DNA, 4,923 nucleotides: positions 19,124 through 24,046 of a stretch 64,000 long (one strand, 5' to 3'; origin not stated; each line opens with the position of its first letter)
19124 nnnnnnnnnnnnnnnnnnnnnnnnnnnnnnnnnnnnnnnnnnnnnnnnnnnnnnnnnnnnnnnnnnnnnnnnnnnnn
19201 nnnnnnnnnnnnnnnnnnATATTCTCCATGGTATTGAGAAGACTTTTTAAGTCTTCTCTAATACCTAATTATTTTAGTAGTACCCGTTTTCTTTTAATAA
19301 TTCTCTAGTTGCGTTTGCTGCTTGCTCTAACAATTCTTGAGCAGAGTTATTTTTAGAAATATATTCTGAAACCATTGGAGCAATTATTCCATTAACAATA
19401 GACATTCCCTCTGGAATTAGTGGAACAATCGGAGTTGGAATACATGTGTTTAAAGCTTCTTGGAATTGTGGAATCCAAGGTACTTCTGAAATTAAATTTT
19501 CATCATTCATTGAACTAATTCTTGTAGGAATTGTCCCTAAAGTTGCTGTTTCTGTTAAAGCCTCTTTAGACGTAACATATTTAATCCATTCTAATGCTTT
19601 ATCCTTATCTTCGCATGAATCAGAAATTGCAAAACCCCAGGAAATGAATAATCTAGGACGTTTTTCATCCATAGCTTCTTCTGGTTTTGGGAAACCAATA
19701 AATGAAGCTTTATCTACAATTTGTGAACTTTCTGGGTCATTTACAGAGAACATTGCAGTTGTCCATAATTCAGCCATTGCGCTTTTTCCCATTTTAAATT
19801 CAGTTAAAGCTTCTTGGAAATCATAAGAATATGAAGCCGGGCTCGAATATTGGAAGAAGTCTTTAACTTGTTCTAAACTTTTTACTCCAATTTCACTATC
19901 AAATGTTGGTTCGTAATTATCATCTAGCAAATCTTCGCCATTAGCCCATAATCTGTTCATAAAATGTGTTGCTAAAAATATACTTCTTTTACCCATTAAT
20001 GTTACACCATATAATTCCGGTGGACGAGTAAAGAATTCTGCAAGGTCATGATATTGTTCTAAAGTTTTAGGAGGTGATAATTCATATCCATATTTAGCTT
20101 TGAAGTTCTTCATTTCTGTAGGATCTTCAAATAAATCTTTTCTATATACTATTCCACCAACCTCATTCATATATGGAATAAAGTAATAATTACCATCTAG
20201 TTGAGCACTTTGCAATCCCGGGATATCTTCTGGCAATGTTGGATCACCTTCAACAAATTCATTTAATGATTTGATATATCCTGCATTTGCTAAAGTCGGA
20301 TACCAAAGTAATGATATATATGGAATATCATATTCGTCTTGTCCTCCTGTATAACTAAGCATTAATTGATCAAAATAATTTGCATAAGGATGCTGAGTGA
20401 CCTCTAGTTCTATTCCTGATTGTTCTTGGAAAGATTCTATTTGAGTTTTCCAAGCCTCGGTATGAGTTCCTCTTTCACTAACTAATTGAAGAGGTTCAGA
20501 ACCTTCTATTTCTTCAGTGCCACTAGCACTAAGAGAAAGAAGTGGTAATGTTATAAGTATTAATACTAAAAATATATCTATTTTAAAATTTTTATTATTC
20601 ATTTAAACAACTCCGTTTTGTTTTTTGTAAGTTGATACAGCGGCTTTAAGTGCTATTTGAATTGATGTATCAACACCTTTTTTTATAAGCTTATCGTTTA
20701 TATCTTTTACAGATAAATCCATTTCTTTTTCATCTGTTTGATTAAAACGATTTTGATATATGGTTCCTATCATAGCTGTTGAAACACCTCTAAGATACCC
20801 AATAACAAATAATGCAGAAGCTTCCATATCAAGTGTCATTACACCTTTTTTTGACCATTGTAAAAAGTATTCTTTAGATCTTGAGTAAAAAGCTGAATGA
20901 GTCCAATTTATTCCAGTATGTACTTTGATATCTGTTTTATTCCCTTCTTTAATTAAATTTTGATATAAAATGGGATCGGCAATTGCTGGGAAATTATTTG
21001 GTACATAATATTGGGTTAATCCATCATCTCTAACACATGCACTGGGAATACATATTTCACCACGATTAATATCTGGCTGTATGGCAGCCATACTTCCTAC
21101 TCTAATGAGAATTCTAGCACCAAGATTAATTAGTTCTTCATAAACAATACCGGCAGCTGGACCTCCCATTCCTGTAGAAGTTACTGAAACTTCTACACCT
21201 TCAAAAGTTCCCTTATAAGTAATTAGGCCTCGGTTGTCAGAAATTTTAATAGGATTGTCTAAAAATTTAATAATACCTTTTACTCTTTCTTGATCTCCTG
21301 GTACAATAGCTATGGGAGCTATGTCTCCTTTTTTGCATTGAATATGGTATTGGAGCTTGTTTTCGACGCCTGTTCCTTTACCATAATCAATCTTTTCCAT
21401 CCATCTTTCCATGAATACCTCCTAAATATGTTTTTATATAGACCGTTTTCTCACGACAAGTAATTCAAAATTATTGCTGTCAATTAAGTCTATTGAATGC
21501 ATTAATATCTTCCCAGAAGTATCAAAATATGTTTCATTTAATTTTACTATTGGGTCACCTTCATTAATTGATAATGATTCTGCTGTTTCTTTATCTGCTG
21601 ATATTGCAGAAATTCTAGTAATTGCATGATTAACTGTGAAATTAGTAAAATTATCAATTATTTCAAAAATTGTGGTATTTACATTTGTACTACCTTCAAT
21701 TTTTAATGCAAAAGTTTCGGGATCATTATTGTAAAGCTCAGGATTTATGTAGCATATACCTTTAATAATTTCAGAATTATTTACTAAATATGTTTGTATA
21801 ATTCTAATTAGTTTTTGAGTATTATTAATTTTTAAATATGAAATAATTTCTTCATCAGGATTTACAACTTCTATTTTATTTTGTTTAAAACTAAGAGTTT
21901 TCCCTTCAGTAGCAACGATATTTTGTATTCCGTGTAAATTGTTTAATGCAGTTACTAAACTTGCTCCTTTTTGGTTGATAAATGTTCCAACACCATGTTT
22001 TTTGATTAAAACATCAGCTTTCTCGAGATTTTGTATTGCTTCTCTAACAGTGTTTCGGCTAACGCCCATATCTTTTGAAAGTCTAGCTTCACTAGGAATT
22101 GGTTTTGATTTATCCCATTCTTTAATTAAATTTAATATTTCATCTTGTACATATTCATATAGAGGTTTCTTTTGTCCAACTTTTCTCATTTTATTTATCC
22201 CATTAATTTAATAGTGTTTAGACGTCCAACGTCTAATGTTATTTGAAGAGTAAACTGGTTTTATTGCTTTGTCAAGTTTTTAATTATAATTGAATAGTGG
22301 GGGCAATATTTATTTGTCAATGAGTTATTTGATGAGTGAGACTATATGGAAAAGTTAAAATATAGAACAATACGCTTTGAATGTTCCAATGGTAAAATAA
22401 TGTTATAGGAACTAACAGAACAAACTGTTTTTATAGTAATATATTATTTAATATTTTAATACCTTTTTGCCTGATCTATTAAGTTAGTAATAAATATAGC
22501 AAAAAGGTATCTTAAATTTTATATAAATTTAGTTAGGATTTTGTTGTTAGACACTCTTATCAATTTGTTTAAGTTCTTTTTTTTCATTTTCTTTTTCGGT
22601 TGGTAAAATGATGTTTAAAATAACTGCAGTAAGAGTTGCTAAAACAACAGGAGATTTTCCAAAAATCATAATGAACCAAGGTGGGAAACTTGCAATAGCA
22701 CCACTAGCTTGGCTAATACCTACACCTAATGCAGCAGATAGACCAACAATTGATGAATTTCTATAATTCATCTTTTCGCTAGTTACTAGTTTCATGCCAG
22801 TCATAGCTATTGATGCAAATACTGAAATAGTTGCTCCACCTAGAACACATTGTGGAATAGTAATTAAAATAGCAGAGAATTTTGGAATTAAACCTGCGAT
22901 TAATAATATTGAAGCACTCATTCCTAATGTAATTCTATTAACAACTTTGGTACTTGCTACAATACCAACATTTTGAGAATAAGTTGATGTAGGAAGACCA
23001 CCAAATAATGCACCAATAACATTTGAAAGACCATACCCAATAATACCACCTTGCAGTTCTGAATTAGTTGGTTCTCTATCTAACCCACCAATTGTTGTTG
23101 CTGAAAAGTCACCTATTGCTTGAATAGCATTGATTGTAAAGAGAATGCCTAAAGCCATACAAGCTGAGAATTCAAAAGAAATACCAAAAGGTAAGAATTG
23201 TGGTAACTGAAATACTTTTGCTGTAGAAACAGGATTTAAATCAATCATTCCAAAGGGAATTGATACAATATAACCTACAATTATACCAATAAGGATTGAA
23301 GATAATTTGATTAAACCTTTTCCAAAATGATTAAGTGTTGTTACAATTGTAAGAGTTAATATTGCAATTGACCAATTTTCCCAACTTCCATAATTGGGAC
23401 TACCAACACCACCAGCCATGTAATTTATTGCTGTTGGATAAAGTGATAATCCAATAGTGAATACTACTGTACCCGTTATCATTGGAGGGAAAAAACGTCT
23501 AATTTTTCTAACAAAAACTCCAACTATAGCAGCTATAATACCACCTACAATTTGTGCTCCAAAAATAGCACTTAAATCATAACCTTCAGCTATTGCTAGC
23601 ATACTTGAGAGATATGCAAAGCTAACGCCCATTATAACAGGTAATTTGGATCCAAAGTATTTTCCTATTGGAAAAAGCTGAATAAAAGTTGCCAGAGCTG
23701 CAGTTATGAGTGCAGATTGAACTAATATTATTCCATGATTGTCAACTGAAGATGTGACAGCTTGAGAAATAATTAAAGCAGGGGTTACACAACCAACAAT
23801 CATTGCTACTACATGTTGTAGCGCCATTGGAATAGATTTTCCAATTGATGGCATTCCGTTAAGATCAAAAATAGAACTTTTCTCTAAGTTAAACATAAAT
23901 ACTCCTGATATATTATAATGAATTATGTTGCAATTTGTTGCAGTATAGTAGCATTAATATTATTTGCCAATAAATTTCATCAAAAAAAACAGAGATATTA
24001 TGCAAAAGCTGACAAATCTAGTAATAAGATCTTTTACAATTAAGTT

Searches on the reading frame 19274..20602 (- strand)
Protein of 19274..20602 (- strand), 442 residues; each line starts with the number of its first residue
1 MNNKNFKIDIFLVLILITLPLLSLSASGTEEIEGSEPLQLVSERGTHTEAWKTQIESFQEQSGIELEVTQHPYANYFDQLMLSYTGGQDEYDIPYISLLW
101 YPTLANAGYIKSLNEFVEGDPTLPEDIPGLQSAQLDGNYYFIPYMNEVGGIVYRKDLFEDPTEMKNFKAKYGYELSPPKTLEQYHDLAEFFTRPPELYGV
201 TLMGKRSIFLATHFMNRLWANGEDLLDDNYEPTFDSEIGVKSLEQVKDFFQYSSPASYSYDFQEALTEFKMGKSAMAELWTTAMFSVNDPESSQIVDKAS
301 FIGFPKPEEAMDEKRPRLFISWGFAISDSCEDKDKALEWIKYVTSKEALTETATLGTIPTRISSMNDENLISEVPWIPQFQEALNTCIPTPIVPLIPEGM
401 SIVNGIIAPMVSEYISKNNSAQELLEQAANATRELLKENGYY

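Call 10: search_protein_families(library=pfam, proteins=[window:19274-20602:-], max_evalue=0.00001)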
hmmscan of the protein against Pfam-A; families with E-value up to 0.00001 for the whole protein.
window:19274-20602:- (442 aa): 2 families
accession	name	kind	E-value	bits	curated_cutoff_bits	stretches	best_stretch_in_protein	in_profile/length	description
PF01547.30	SBP_bac_1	-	7.5e-30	105.4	26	1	45-348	2-305/307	Bacterial extracellular solute-binding protein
PF13416.11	SBP_bac_8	-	1.8e-25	90.7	27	1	55-368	3-269/279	Bacterial extracellular solute-binding protein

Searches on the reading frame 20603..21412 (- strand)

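Call 10: search_protein_families(library=pfam, proteins=[window:20603-21412:-], max_evalue=0.00001)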
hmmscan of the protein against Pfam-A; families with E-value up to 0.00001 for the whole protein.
window:20603-21412:- (269 aa): 1 family
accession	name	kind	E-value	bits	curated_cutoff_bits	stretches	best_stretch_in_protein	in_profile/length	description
PF01048.26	PNP_UDP_1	-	1.6e-33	116.5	25.1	1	33-234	1-212/233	Phosphorylase superfamily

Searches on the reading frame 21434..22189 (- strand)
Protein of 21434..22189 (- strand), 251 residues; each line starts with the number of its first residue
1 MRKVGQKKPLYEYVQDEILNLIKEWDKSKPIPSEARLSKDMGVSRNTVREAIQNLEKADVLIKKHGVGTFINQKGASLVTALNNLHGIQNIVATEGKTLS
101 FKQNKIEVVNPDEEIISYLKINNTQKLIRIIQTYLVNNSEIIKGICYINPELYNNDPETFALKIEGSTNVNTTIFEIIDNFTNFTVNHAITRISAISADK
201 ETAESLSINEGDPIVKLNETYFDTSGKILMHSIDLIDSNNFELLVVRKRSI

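Call 10: search_protein_families(library=pfam, proteins=[window:21434-22189:-], max_evalue=0.00001)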
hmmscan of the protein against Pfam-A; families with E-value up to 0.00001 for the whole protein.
window:21434-22189:- (251 aa): 3 families
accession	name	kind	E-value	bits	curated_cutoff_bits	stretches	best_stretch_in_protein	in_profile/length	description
PF07702.18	UTRA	-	8.7e-14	52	23.8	1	95-241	2-140/141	UTRA domain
PF00392.27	GntR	-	1.2e-12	47.7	27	1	10-71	1-64/64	Bacterial regulatory proteins, gntR family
PF13730.12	HTH_36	-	9.9e-06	25.7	25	0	32-58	26-52/55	Helix-turn-helix domain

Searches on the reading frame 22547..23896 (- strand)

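Call 10: search_protein_families(library=pfam, proteins=[window:22547-23896:-], max_evalue=0.00001)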
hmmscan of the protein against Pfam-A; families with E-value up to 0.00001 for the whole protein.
window:22547-23896:- (449 aa): 1 family
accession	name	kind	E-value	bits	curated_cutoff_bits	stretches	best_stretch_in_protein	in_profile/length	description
PF00860.26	Xan_ur_permease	-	8.9e-80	268.7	27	1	20-396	2-385/389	Permease family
